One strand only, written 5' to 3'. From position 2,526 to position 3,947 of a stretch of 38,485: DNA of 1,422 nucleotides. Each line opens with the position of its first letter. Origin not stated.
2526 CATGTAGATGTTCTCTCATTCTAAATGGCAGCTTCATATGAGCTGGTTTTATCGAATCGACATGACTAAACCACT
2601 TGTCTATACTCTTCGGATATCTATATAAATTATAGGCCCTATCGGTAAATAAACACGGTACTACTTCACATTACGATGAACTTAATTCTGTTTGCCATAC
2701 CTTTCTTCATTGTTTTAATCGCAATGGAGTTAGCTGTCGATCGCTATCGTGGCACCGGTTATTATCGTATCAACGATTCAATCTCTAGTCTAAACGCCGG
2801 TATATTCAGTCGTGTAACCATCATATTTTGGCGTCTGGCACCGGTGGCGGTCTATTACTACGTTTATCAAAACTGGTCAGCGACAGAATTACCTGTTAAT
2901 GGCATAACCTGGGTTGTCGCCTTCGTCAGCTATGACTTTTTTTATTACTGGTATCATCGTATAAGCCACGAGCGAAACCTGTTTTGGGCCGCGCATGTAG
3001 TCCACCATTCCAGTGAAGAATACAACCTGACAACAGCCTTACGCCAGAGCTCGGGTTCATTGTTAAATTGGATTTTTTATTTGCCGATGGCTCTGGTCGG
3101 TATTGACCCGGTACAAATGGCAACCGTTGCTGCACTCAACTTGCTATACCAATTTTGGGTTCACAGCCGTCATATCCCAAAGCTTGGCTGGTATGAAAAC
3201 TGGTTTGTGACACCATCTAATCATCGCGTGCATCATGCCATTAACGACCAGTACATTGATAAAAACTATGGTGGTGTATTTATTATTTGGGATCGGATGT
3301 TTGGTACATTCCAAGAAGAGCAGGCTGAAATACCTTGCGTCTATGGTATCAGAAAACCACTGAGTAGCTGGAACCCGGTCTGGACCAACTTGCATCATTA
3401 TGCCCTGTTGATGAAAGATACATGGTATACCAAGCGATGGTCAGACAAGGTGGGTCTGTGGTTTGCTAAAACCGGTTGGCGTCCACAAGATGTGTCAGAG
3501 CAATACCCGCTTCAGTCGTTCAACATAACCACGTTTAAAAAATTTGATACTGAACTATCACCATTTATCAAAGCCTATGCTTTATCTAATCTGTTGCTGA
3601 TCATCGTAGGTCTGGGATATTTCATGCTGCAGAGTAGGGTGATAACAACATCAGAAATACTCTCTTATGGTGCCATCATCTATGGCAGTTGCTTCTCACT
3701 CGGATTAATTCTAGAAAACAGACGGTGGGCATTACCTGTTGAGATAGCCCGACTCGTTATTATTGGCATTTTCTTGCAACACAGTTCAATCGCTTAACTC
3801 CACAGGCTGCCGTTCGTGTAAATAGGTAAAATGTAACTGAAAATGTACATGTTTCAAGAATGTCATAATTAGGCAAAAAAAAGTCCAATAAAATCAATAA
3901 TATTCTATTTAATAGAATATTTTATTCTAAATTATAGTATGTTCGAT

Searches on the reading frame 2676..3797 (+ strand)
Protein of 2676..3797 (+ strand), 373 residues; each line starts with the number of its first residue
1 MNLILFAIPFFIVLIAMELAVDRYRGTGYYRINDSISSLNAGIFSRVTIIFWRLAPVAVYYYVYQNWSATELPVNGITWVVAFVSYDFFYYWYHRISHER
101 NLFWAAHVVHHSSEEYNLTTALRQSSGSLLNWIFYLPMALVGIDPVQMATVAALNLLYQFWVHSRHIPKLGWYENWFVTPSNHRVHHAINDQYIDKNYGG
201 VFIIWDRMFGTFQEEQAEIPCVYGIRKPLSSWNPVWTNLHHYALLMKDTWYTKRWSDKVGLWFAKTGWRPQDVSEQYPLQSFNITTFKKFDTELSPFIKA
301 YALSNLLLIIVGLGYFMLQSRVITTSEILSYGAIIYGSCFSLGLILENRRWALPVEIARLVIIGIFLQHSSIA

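Call 3: search_protein_families(library=pfam, proteins=[window:2676-3797:+])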
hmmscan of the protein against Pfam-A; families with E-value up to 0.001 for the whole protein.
window:2676-3797:+ (373 aa): 1 family
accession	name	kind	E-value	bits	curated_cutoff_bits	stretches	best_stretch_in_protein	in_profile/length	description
PF04116.19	FA_hydroxylase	-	9.5e-31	107.4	31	1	79-211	1-132/132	Fatty acid hydroxylase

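Call 4: search_protein_families(library=ncbifam, proteins=[window:2676-3797:+])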
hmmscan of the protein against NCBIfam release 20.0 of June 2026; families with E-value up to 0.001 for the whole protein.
window:2676-3797:+ (373 aa): 1 family
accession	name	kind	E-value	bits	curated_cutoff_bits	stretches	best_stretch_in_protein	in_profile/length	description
NF052566.1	OrLpdHdlsOlsERhiz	equivalog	3.7e-14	52.7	475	1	71-226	112-268/293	ornithine lipid hydroxylase OlsE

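Call 33: find_homologous_proteins(query=window:2676-3797:+, max_evalue=1e-30)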
Query window:2676-3797:+ (373 aa): 7999 proteins with E <= 1e-30 among 8000 candidates; the best 120 are listed.
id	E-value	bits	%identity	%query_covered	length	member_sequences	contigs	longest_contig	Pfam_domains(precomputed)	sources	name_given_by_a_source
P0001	2.0e-254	862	100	100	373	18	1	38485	PF04116.20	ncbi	-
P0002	5.5e-248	840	97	100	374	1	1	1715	PF04116.20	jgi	jgi:sterol desaturase/sphingolipid hydroxylase (fatty acid hydroxylase superfamily)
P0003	6.3e-245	830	96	100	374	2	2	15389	PF04116.20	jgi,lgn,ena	-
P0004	5.5e-190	650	72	98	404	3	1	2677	PF04116.20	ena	-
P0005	6.0e-190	649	74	98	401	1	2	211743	PF04116.20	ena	-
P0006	1.5e-186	638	73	98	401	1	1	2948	PF04116.20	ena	-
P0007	4.4e-185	633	72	98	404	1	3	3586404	PF04116.20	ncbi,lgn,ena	-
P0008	4.2e-181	620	70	100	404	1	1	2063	PF04116.20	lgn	-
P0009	6.6e-176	603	66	99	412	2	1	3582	PF24858.2,PF04116.20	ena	-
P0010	1.5e-164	566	63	100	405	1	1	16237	PF04116.20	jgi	jgi:sterol desaturase/sphingolipid hydroxylase (fatty acid hydroxylase superfamily)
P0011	1.1e-162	560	63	98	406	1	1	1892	PF04116.20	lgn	-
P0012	6.1e-150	518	60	98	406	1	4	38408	PF24858.2,PF04116.20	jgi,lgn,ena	-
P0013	1.5e-146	507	59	96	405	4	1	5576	PF04116.20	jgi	jgi:alkylglycerol monooxygenase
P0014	8.7e-146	504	59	97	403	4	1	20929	PF24858.2,PF04116.20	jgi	-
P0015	1.0e-145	504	60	98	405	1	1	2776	PF04116.20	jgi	jgi:sterol desaturase/sphingolipid hydroxylase (fatty acid hydroxylase superfamily)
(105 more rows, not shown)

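Call 34: find_encoding_contigs(protein=P0007, flank=10000, max_places=2)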
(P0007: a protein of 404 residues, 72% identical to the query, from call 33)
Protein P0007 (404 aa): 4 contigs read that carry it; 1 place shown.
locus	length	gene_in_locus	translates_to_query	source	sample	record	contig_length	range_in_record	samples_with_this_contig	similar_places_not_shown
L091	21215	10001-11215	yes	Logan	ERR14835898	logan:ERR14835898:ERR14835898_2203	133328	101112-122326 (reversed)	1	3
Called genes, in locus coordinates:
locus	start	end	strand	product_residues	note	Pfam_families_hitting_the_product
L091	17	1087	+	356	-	PF01738:DLH (faint), PF02129:Peptidase_S15, PF03959:FSH1 (faint), PF12146:Hydrolase_4, PF00326:Peptidase_S9 (faint)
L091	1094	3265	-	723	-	PF13428:TPR_14 (faint), PF13431:TPR_17 (faint), PF13432:TPR_16 (faint), PF13371:TPR_9 (weak), PF00515:TPR_1, PF07719:TPR_2 (weak), PF13181:TPR_8 (weak), PF13414:TPR_11 (weak), +3 more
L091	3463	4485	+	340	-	PF00389:2-Hacid_dh, PF03446:NAD_binding_2 (faint), PF02826:2-Hacid_dh_C, PF00670:AdoHcyase_NAD (weak)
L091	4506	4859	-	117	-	PF01205:Impact_N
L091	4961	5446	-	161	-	PF01047:MarR (weak), PF12802:MarR_2 (weak)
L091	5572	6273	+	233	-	PF02517:Rce1-like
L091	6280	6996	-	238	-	PF00027:cNMP_binding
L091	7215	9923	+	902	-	PF00497:SBP_bac_3, PF00512:HisKA, PF02518:HATPase_c, PF00072:Response_reg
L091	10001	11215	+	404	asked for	PF04116:FA_hydroxylase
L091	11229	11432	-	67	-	PF09526:DUF2387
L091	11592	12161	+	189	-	PF13505:OMP_b-brl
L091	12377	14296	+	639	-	PF07715:Plug, PF00593:TonB_dep_Rec_b-barrel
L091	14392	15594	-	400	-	PF01757:Acyl_transf_3 (weak), PF04235:DUF418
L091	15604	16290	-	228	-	PF01755:Glyco_transf_25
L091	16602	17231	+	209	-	PF13489:Methyltransf_23, PF05175:MTS (weak), PF07021:MetW, PF13847:Methyltransf_31, PF08241:Methyltransf_11, PF08242:Methyltransf_12, PF13649:Methyltransf_25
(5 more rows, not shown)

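Call 35: find_encoding_contigs(protein=P0005, flank=10000, max_places=2)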
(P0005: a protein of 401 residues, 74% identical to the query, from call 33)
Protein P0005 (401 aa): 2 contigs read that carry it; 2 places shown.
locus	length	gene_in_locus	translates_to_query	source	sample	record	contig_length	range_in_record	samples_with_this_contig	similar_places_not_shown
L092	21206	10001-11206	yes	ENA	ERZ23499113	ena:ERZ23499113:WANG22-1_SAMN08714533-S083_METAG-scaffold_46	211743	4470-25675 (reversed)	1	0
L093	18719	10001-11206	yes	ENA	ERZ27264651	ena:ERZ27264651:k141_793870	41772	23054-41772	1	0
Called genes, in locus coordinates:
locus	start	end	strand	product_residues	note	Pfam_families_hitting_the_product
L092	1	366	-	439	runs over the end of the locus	PF19671:DUF6174, PF03724:META, PF14302:DUF4377 (weak)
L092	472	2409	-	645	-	PF00512:HisKA, PF02518:HATPase_c, PF00072:Response_reg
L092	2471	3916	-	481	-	PF01547:SBP_bac_1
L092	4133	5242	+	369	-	PF08240:ADH_N, PF00107:ADH_zinc_N, PF13602:ADH_zinc_N_2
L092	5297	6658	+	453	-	-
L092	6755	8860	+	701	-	PF00561:Abhydrolase_1 (weak), PF08386:Abhydrolase_4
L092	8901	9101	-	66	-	PF09526:DUF2387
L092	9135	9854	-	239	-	PF00027:cNMP_binding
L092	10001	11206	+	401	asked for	PF04116:FA_hydroxylase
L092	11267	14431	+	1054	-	PF14870:PSII_BNR (faint), PF25852:DUF6242_C (faint), PF02012:BNR (faint), PF13088:BNR_2 (faint), PF15902:Sortilin-Vps10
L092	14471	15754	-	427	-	PF07992:Pyr_redox_2 (weak), PF00890:FAD_binding_2 (weak), PF01266:DAO (weak), PF01593:Amino_oxidase, PF13450:NAD_binding_8, PF01593:Amino_oxidase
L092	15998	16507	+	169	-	-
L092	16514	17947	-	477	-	PF03572:Peptidase_S41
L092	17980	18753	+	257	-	-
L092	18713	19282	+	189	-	-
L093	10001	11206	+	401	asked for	PF04116:FA_hydroxylase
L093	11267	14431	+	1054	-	PF14870:PSII_BNR (faint), PF25852:DUF6242_C (faint), PF02012:BNR (faint), PF13088:BNR_2 (faint), PF15902:Sortilin-Vps10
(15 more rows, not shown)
